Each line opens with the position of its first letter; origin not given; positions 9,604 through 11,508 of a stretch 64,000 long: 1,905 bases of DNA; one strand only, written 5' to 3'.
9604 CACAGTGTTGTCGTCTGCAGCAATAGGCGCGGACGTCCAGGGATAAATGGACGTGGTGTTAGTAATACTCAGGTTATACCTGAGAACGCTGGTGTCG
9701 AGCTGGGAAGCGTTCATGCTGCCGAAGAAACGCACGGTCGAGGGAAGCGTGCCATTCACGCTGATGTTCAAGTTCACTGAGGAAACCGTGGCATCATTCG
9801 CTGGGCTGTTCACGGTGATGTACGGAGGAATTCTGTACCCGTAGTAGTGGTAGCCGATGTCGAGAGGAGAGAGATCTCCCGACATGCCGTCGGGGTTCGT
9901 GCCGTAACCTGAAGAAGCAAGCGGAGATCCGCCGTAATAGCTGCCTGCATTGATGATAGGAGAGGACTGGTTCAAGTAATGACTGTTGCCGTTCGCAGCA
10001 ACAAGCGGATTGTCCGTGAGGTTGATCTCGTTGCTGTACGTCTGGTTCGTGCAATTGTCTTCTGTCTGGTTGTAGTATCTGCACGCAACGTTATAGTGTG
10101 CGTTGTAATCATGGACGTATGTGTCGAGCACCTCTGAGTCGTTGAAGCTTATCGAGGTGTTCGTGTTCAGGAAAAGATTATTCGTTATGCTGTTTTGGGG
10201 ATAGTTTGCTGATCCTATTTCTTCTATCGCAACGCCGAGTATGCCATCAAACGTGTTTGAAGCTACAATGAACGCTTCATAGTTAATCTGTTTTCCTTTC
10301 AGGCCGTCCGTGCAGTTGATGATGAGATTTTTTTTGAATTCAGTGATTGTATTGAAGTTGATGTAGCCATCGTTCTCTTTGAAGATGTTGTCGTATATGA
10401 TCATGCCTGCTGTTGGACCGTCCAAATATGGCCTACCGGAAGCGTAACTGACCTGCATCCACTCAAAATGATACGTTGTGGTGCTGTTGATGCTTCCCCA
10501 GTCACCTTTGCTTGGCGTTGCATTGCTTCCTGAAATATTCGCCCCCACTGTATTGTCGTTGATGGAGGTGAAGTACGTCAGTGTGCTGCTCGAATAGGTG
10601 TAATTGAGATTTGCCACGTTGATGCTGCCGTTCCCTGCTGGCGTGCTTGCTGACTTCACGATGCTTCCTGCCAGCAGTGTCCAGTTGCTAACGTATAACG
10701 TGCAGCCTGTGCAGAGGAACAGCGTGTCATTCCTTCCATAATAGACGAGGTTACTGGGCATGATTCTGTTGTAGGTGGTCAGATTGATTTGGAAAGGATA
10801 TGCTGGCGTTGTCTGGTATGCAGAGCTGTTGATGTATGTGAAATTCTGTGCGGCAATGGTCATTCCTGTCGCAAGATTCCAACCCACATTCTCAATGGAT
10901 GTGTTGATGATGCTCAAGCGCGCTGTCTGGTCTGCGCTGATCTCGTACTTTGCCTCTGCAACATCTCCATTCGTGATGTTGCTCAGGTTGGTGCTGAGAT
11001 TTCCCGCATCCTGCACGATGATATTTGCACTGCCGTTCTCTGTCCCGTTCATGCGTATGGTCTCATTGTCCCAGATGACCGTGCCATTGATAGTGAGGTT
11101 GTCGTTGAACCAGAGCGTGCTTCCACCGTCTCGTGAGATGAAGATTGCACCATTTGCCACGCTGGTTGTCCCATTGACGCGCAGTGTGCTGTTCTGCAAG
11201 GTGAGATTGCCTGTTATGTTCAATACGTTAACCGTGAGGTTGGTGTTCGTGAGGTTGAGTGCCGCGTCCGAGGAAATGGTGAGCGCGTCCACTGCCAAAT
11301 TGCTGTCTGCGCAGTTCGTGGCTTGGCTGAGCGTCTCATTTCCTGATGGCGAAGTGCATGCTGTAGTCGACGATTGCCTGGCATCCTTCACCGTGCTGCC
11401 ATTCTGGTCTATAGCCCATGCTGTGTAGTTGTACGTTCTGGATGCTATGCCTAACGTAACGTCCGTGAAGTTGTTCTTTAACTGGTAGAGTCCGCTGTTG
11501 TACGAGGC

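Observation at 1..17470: Modular architecture inside the giant gene: recurring Ig-like, LamG and RCC1-propeller cassettes with conserved junction motifs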

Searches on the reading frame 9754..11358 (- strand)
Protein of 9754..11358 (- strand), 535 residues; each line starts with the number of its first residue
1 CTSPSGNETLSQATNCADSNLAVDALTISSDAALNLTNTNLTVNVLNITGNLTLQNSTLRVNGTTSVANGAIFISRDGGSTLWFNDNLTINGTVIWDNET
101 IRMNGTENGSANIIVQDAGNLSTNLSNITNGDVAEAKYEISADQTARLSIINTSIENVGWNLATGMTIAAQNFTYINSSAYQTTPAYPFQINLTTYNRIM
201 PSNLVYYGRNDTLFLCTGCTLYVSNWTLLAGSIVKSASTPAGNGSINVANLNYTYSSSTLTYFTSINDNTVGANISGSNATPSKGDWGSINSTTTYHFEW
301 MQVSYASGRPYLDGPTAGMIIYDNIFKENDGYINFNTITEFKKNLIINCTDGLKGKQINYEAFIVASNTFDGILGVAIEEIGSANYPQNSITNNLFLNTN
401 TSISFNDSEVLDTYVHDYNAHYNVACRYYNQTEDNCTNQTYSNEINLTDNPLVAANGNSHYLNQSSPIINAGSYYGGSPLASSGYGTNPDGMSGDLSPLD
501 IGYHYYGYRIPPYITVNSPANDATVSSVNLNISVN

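Call 28: search_protein_families(library=pfam, proteins=[window:9754-11358:-], max_evalue=0.5)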
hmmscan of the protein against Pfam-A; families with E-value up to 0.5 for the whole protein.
window:9754-11358:- (535 aa): 1 family
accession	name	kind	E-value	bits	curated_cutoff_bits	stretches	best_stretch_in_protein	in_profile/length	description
PF00900.26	Ribosomal_S4e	-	0.13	12.5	25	1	59-100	30-72/75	Ribosomal family S4e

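Call 74: search_protein_families(library=ncbifam, proteins=[window:9754-11358:-], max_evalue=0.01)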
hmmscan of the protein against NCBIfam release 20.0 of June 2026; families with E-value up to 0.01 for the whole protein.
window:9754-11358:- (535 aa): 0 families

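Call 88: search_solved_structures(query=window:9754-11358:-, max_evalue=1)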
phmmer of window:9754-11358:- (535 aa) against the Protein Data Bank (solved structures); distinct sequences matched with E-value up to 1: 0.
